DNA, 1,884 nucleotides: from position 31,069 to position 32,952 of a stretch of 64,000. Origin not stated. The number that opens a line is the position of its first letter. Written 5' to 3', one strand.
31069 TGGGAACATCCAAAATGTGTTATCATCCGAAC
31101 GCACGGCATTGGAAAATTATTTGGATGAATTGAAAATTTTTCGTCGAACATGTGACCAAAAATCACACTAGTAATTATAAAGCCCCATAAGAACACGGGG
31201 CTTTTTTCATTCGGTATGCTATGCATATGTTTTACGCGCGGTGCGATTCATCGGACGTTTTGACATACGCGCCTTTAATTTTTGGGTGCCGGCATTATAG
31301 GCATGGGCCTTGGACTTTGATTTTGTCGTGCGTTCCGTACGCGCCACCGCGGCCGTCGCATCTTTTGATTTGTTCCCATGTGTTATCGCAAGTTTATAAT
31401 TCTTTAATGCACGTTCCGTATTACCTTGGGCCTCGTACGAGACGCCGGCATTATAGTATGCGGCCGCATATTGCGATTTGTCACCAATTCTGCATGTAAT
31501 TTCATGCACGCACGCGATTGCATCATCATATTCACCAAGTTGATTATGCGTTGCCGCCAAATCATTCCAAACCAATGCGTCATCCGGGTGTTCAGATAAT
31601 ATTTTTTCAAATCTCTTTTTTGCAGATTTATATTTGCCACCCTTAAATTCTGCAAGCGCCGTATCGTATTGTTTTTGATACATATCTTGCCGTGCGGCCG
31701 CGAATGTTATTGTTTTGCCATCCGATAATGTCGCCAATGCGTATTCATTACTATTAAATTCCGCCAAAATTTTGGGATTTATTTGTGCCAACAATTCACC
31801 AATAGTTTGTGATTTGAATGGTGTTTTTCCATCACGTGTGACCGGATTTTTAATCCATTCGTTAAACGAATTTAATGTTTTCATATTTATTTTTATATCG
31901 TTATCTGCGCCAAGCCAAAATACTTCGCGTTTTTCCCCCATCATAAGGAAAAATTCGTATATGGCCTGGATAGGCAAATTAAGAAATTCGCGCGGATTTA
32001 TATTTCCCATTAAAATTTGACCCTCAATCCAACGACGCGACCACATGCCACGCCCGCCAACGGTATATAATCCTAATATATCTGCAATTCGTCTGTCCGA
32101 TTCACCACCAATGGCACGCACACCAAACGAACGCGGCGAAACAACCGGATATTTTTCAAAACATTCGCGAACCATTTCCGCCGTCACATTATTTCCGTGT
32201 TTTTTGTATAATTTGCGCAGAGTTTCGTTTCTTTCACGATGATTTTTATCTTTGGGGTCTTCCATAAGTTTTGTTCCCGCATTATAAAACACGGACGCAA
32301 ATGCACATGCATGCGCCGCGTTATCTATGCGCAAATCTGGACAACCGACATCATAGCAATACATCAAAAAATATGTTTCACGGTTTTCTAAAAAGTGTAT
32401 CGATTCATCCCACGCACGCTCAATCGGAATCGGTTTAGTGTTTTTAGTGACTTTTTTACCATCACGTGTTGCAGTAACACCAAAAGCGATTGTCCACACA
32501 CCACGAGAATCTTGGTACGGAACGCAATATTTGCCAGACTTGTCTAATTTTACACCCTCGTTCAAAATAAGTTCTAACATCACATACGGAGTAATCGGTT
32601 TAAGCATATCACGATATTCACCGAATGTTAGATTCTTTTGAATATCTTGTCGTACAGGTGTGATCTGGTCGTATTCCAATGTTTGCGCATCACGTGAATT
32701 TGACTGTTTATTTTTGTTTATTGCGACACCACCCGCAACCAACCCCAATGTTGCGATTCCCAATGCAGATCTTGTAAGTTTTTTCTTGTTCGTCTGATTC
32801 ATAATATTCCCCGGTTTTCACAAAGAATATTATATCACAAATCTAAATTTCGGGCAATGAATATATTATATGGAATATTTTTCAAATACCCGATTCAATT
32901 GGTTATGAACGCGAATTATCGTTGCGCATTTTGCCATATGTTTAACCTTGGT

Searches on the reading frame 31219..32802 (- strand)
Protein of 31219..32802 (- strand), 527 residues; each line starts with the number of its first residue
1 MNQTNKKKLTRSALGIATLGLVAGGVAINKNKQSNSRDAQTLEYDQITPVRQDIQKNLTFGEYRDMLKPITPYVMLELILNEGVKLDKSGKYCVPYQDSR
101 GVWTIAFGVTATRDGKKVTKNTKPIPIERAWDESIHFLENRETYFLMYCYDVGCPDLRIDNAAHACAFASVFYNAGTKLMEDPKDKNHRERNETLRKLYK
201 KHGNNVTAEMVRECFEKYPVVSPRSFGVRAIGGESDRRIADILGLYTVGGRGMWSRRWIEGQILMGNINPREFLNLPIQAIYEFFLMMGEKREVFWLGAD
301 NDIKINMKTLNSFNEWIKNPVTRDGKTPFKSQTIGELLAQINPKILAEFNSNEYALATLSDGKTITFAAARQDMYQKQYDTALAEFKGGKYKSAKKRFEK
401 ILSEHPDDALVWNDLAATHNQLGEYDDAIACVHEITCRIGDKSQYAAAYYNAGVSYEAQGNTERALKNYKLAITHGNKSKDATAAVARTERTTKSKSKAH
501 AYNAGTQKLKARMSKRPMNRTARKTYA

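Call 17: search_protein_families(library=pfam, proteins=[window:31219-32802:-], max_evalue=0.001)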
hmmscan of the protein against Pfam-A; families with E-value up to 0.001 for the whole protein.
window:31219-32802:- (527 aa): 10 families
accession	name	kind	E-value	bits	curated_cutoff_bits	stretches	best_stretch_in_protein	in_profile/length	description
PF13432.12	TPR_16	-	1.9e-10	41.4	32.7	1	379-430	1-52/65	Tetratricopeptide repeat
PF14559.12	TPR_19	-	3.4e-10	40.6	25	1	389-448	5-64/68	Tetratricopeptide repeat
PF13428.12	TPR_14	-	6.7e-10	39.1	23.5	0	379-417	5-43/44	Tetratricopeptide repeat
PF00515.34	TPR_1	-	1.4e-09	37.8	27.8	1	446-474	1-29/34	Tetratricopeptide repeat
PF07719.23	TPR_2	-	4.4e-09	36.2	27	0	446-473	1-28/34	Tetratricopeptide repeat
PF13424.12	TPR_12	-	1.2e-08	35.4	30.1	1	409-473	3-72/77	Tetratricopeptide repeat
PF13174.12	TPR_6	-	3.6e-08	34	26.3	0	379-407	4-32/33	Tetratricopeptide repeat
PF13431.12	TPR_17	-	1.6e-07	31.5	24.4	1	398-430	2-34/34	Tetratricopeptide repeat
PF13181.12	TPR_8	-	2.7e-05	24.4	25.7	0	446-473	1-28/34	Tetratricopeptide repeat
PF25064.1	ARM_TT21_5th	-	7.9e-05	23.4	27.8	1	386-482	12-108/117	TT21 fifth ARM repeats domain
